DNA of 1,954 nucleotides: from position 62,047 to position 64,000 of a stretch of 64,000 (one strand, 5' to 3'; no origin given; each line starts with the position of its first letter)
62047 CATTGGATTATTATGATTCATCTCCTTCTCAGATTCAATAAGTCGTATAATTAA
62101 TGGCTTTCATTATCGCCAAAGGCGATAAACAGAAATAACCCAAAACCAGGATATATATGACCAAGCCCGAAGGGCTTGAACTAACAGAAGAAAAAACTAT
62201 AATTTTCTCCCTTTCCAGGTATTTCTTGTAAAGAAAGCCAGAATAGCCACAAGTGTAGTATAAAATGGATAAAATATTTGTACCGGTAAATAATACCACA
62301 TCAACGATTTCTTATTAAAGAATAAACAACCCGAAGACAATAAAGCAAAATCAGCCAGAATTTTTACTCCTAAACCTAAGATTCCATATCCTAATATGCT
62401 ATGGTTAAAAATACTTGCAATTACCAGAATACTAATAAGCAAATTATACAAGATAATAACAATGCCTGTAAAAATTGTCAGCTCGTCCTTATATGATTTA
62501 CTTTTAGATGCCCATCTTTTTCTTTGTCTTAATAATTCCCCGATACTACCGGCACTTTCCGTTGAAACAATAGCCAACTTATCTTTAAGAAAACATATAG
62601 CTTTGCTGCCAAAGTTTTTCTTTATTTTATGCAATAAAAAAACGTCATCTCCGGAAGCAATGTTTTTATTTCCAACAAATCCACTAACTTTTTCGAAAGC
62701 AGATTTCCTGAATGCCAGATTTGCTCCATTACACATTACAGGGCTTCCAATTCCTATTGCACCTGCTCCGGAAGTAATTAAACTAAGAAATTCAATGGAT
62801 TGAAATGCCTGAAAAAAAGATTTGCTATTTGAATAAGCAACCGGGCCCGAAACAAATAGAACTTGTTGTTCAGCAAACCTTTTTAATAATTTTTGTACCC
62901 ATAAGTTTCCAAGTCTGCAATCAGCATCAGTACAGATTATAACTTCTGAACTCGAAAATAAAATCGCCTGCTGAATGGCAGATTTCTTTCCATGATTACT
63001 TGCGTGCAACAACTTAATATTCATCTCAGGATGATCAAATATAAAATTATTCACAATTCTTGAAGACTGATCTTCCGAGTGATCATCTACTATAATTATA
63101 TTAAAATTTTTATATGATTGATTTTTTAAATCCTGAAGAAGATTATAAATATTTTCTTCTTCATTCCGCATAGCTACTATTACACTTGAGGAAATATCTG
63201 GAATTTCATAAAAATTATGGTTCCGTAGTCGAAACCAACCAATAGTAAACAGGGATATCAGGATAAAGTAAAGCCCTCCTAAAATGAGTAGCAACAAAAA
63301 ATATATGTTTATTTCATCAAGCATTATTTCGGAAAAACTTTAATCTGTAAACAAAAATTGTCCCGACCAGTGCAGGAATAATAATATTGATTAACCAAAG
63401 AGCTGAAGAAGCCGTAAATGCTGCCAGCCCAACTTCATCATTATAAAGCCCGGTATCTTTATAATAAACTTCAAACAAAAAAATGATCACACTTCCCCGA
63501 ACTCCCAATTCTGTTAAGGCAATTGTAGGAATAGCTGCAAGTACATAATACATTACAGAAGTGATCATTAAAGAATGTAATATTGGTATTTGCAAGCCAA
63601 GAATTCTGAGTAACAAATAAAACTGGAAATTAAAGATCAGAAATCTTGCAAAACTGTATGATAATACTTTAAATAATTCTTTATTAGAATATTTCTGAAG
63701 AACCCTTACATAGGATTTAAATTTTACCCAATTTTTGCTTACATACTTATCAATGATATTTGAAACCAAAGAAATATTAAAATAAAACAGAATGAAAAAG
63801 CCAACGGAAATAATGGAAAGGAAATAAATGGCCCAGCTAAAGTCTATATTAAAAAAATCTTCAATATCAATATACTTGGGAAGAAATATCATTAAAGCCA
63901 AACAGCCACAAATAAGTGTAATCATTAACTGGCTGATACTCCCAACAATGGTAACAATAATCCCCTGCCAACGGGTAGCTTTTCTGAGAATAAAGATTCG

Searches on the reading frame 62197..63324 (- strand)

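Call 54: search_protein_families(library=pfam, proteins=[window:62197-63324:-], max_evalue=0.001)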
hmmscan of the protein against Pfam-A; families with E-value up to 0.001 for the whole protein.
window:62197-63324:- (375 aa): 5 families
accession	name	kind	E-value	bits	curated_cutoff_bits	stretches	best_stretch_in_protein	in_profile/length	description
PF00535.33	Glycos_transf_2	-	1e-25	91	23.3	1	47-213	1-167/168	Glycosyl transferase family 2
PF13632.12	Glyco_trans_2_3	-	2.2e-14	54.2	27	1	129-346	2-188/198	Glycosyl transferase family group 2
PF13641.12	Glyco_tranf_2_3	-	7.7e-13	49.4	27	1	47-272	4-228/230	Glycosyltransferase like family 2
PF13506.12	Glyco_transf_21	-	1.7e-08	34.6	21.7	1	113-272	18-173/174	Glycosyl transferase family 21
PF10111.15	Glyco_tranf_2_2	-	5.7e-05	23.2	27.3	1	47-148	1-104/276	Glycosyltransferase like family 2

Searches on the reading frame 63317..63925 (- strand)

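Call 54: search_protein_families(library=pfam, proteins=[window:63317-63925:-], max_evalue=0.001)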
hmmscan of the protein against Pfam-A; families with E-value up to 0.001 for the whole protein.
window:63317-63925:- (202 aa): 1 family
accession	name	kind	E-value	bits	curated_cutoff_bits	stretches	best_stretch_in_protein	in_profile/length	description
PF03706.18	LPG_synthase_TM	-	2.9e-06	27.4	33.4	1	2-177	122-295/302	Lysylphosphatidylglycerol synthase TM region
